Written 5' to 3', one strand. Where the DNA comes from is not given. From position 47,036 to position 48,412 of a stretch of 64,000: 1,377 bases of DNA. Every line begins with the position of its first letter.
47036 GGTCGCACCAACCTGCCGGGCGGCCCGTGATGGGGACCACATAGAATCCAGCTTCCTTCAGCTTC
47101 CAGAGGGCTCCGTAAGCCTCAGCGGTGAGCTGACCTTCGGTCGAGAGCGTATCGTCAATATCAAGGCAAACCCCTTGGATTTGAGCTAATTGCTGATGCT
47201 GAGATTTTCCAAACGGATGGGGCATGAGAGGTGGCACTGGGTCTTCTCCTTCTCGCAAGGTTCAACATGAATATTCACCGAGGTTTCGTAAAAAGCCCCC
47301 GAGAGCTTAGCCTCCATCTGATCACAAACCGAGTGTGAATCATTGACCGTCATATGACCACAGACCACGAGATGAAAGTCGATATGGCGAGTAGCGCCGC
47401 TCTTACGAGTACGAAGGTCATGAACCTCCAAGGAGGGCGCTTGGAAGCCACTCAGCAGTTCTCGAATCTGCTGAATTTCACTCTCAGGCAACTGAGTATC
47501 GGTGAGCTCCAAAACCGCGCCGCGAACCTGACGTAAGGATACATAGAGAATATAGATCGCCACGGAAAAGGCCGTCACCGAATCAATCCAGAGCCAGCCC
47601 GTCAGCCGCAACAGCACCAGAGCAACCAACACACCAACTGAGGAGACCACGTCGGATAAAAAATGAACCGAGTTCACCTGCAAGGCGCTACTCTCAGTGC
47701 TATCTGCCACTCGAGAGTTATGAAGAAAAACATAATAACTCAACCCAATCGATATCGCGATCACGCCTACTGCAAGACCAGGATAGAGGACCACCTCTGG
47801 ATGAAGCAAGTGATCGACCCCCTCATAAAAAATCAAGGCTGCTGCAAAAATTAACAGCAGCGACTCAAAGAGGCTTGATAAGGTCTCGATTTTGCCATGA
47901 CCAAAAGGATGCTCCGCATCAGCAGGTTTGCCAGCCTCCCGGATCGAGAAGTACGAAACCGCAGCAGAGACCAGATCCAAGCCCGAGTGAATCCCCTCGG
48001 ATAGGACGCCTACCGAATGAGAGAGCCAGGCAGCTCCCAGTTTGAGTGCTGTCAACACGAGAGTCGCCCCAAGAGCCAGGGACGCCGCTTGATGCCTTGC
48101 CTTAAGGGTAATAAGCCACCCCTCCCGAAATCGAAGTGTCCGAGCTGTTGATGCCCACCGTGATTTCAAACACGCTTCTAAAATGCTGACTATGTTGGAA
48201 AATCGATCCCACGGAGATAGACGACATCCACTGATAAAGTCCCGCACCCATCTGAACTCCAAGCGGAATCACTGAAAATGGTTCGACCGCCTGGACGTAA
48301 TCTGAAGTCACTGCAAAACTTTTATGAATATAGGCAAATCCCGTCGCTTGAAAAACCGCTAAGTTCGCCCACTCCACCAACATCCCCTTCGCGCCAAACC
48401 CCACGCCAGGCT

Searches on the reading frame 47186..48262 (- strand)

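Call 15: search_protein_families(library=pfam, proteins=[window:47186-48262:-], max_evalue=0.001)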
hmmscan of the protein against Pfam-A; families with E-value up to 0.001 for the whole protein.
window:47186-48262:- (358 aa): 2 families
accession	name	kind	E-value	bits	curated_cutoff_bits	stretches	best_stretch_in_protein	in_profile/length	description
PF01545.26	Cation_efflux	-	5.7e-45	154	26.6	1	62-253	3-197/198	Cation efflux family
PF16916.11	ZT_dimer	-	1.1e-21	77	26.7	1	258-336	1-78/78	Dimerisation domain of Zinc Transporter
